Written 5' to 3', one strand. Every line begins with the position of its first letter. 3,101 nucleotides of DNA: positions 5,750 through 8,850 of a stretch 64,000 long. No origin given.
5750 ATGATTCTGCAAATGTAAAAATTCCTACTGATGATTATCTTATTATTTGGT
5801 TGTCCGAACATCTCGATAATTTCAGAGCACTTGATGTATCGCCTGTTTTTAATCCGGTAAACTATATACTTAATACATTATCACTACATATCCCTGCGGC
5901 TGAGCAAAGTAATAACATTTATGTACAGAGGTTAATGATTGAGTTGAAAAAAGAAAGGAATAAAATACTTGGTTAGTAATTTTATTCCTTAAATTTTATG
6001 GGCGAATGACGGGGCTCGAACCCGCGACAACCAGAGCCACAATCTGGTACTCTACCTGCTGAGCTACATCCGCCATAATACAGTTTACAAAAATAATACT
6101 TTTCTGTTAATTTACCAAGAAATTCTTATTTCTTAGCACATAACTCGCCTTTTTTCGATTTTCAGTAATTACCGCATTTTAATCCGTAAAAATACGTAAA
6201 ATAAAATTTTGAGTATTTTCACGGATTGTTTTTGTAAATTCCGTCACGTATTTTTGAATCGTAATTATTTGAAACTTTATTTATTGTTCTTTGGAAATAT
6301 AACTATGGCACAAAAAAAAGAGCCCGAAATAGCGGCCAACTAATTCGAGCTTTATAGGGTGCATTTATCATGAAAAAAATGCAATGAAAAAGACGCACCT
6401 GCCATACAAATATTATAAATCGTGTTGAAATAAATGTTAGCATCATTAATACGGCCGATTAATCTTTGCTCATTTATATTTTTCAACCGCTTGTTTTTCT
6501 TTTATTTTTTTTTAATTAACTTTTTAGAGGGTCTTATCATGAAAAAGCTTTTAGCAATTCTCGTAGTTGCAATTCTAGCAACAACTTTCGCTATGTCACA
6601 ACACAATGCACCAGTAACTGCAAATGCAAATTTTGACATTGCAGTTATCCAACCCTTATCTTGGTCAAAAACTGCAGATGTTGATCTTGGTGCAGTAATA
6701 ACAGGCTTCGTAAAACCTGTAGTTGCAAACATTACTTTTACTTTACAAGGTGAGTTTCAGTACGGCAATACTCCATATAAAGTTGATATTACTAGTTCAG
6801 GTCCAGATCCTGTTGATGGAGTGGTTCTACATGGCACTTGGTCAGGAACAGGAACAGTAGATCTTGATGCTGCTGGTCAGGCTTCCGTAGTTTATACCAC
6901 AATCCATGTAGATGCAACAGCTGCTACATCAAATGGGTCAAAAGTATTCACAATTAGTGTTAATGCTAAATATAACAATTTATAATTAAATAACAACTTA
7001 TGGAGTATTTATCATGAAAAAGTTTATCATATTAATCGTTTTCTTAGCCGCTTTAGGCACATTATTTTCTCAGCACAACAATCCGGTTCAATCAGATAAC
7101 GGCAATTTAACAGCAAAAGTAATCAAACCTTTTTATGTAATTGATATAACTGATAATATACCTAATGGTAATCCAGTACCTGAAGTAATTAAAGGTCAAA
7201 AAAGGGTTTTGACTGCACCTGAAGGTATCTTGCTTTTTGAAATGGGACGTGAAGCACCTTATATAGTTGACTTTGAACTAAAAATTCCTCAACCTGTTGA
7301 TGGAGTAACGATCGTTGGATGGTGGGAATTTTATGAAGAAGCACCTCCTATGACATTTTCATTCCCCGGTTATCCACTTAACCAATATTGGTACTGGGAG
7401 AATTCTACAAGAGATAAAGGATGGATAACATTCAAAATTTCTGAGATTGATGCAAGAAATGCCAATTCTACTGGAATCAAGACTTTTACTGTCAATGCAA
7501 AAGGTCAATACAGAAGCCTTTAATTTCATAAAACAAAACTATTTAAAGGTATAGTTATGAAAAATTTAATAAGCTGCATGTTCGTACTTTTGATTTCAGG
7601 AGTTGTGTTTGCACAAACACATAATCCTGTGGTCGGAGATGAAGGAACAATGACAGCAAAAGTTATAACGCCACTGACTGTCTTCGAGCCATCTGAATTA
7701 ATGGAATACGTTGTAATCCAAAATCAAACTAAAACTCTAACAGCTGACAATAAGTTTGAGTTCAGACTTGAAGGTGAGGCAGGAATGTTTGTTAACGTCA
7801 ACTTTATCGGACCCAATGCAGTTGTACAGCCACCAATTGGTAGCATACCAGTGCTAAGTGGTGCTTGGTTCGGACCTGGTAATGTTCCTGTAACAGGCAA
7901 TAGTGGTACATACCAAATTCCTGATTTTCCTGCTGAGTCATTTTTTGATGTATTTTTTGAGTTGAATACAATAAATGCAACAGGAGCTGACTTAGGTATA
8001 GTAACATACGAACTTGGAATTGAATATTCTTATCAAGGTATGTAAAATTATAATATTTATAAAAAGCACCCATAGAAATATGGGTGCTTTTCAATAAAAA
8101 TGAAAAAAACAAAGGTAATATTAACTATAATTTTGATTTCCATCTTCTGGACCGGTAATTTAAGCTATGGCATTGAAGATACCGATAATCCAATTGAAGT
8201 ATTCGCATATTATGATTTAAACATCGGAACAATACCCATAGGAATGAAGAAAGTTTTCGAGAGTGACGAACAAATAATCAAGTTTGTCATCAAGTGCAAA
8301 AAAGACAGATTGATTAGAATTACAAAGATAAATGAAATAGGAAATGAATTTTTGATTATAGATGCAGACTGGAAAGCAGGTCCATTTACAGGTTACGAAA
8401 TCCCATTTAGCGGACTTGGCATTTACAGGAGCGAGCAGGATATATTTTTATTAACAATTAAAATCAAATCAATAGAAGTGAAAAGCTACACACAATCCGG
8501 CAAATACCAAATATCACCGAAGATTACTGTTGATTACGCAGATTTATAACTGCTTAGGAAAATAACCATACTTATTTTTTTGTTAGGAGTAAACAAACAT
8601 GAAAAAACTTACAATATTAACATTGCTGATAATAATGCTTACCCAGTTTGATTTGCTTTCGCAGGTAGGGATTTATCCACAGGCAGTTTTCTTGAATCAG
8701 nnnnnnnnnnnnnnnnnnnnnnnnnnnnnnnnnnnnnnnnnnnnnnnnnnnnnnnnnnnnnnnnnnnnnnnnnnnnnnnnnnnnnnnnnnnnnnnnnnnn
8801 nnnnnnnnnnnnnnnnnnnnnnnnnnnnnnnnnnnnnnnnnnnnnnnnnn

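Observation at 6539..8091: Tandem triplication of the subunit gene, closed by a strong intrinsic terminator upstream of the assembly genes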

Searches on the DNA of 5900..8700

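Call 73: search_rna_families(source=window, start=5900, end=8700, threshold=evalue, max_evalue=1)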
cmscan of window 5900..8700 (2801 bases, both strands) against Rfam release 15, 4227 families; matches with E-value up to 1: 7.
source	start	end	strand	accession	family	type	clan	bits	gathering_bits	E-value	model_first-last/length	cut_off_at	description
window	6001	6073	-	RF00005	tRNA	Gene; tRNA;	CL00001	62.8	29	1.3e-12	1-71/71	no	tRNA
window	8032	8090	+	RF02844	RefA9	Gene; antisense;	-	31.5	49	0.032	1-64/64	no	Enterococcus sRNA A9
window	6314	6370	-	RF02399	NsiR1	Gene; sRNA;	-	27.2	39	0.014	1-60/60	no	Nitrogen stress-induced RNA 1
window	8023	8091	+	RF04181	rteR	Gene; sRNA;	-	24.8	72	0.78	1-84/84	no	rteR sRNA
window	8062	8128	-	RF01459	rliE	Gene; sRNA;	-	22.8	90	0.91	108-182/222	no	Listeria sRNA rliE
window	6374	6482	-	RF00645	MIR169_2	Gene; miRNA;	CL00098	19.1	50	0.15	1-118/118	no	MIR169_2 microRNA precursor family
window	6316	6400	-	RF02763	IsrM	Gene; sRNA;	-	18.2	376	0.03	1-329/329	no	IsrM sRNA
